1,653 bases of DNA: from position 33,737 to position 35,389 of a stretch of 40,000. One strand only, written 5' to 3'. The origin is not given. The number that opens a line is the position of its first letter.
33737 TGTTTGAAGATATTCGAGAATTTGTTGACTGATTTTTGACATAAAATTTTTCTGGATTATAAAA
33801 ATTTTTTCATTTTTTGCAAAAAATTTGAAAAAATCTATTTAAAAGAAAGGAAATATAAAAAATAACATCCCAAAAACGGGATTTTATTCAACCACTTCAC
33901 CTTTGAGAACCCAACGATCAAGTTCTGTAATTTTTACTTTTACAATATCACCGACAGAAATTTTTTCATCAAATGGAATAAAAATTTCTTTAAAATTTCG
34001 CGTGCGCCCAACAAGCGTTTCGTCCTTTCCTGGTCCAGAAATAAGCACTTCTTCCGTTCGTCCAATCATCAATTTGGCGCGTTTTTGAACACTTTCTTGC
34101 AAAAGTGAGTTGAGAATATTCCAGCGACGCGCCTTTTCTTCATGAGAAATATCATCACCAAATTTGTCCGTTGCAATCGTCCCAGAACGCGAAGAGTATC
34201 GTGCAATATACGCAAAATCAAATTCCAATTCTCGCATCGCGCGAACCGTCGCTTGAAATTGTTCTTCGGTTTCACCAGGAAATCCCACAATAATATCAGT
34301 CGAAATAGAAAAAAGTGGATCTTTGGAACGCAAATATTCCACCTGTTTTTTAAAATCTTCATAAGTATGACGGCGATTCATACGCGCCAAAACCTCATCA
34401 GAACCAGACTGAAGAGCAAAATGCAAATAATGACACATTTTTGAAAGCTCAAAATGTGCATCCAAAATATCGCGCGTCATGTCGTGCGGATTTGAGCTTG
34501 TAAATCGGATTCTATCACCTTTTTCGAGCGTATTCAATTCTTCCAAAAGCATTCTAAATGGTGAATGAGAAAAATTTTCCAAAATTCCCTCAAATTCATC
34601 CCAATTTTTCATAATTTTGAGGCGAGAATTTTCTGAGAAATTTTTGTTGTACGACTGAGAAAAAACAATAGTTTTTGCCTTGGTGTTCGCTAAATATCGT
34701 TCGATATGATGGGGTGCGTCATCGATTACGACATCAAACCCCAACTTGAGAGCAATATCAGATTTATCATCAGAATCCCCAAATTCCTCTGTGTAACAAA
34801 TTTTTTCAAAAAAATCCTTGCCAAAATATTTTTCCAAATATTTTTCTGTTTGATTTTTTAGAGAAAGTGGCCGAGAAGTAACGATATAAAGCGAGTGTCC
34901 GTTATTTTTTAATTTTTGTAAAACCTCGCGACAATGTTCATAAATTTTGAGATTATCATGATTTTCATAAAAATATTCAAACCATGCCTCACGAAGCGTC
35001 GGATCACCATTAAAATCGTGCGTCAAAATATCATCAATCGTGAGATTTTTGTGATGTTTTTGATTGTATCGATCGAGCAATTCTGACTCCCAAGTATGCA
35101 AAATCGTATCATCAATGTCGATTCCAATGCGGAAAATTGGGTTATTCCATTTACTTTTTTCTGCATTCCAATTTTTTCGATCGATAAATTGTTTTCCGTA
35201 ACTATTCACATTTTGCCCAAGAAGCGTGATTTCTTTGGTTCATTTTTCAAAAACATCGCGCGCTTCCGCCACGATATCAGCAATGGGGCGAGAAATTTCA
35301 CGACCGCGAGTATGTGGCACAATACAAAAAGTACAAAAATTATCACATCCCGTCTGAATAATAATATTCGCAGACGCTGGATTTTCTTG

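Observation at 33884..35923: MiaB methylthiotransferase with a complete NT5C/HAD-type nucleotidase-like module inserted in frame inside the radical-SAM domain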

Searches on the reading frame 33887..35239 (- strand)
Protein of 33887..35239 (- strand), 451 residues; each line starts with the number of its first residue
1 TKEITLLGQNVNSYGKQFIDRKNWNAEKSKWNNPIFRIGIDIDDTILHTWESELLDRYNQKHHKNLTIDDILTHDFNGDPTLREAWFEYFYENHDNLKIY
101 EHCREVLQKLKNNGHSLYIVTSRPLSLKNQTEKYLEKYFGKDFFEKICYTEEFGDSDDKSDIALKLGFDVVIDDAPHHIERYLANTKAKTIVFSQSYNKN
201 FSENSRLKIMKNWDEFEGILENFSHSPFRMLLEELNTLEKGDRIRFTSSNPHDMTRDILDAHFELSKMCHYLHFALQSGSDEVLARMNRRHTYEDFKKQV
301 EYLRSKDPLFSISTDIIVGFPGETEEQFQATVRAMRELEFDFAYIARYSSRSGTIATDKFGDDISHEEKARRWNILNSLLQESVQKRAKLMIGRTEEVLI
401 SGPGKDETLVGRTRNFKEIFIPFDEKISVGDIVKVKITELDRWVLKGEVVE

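Call 54: predict_structure(alignment_id=A7)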
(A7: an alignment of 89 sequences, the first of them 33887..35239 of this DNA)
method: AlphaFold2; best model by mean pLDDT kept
length: 451 residues; sequences in the alignment: 89
mean_pLDDT: 87.7   pTM: 0.68
mean pLDDT of the five models: 87.7, 87.6, 85.9, 84.5, 84.4
residues with pLDDT >= 90: 277; 70-90: 128; 50-70: 31; < 50: 15
segments of 3 or more residues with pLDDT < 50: 11-21
pLDDT, mean of each block of 10 residues (from residue 1): 75 45 50 81 90 89 90 81 87 87 95 95 89 94 95 72 95 94 95 92 92 91 79 90 87 85 95 93 86 94 97 90 94 96 73 64 86 95 95 97 93 96 96 97 94 82
secondary structure, 60 per line:
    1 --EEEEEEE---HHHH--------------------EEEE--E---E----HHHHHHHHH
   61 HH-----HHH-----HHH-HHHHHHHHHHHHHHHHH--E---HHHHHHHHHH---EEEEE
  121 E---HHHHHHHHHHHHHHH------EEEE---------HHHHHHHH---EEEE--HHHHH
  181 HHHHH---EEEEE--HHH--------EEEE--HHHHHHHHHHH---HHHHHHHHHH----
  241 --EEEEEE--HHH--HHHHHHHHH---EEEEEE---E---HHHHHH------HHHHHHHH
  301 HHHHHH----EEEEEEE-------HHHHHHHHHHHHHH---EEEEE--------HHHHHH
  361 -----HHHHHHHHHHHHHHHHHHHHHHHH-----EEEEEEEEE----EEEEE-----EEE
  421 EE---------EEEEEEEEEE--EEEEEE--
elements in order: E3-9 H13-16 E37-40 H52-62 H80-96 H103-112 E116-121 H125-139 E146-149 H159-166 E170-173 H176-185 E189-193 E207-210 H213-223 H227-236 E243-248 H256-264 E268-273 H281-286 H293-306 E311-317 H325-338 E342-346 H355-360 H366-389 E395-403 E408-412 E418-422 E432-441 E444-449
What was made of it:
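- The C-terminal junction is tight, helix to helix across 3 residues (call 54). The N-terminal tether is predicted to be disordered (call 54).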

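Call 59: fold_search(model_id=the predicted structure, library=pdb)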
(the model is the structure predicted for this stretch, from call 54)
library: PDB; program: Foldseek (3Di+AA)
matches with E <= 10: 1776; with E <= 0.001: 173
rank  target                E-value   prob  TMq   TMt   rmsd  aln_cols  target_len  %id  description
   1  7mjz                  1.8e-24  1.00  0.47  0.48  21.5       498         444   21  The structure of MiaB with pentasulfide bridge (released 2021-09-15)
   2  9a6d_A                2.5e-23  1.00  0.48  0.48  19.4       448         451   21  Integrative model of MTAB-YVFG by crosslinking MS and deep learning (released 2024-09-18)
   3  7mjw_A                3.3e-22  1.00  0.48  0.49  21.7       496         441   22  Methylated MiaB in the complex with 5'-deoxyadenosine, methionine and RNA (released 2021-09-15)
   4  7mjx_A                7.2e-22  1.00  0.48  0.49  21.7       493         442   21  MiaB in the complex with 5'-deoxyadenosine, methionine and RNA (released 2021-09-15)
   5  7mjy_A                9.7e-22  1.00  0.47  0.48  21.5       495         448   21  MiaB in the complex with s-adenosyl-L-homocysteine and RNA (released 2021-09-15)
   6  7mjv_A                1.5e-21  1.00  0.48  0.49  21.8       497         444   20  MiaB in the complex with s-adenosylmethionine and RNA (released 2021-09-15)
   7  4jc0_A                1.5e-21  1.00  0.47  0.50  22.6       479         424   21  Crystal structure of Thermotoga maritima holo RimO in complex with pentasulfide, Northeast Structural Genomics Consort (released 2013-04-10)
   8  4jc0_B                3.5e-21  1.00  0.46  0.49  22.4       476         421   21  Crystal structure of Thermotoga maritima holo RimO in complex with pentasulfide, Northeast Structural Genomics Consort (released 2013-04-10)
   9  2qgq_A                1.7e-19  1.00  0.44  0.72  10.2       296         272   27  Crystal structure of TM_1862 from Thermotoga maritima. Northeast Structural Genomics Consortium target VR77 (released 2007-07-17)
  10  2qgq_C                5.6e-19  1.00  0.44  0.73  10.2       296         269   26  Crystal structure of TM_1862 from Thermotoga maritima. Northeast Structural Genomics Consortium target VR77 (released 2007-07-17)
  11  2qgq_B                7.1e-19  1.00  0.44  0.72   3.5       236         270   29  Crystal structure of TM_1862 from Thermotoga maritima. Northeast Structural Genomics Consortium target VR77 (released 2007-07-17)
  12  7ocr_A                2.3e-09  1.00  0.34  0.23  16.5       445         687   12  NADPH and fructose-6-phosphate bound to the dehydrogenase domain of the bifunctional mannitol-1-phosphate dehydrogenas (released 2022-04-20)
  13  7oct_A                3.5e-09  1.00  0.32  0.22  16.7       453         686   13  NADPH bound to the dehydrogenase domain of the bifunctional mannitol-1-phosphate dehydrogenase/phosphatase MtlD-N374A  (released 2022-04-20)
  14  1z4i                  4.0e-09  1.00  0.33  0.71   3.7       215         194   17  Structure of the D41N variant of the human mitochondrial deoxyribonucleotidase in complex with deoxyribouridine 5'-monop (released 2005-07-26)
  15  3u19                  4.8e-09  1.00  0.33  0.69   3.8       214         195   19  CRYSTAL STRUCTURE OF ACYLENZYME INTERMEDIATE OF DE NOVO DESIGNED CYSTEINE ESTERASE ECH13, Northeast Structural Genomics  (released 2011-10-26)
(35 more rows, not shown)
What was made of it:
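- On Nested-domain (domain-insertion) protein: The context model folds both parts (calls 54, 59).
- The 451-aa context model has pLDDT 87.7; its insert is confident, its N-terminal tether scores 45-50, and it hits both MiaB (E 1.8e-24) and mdN (TMt 0.71) (calls 54, 59).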
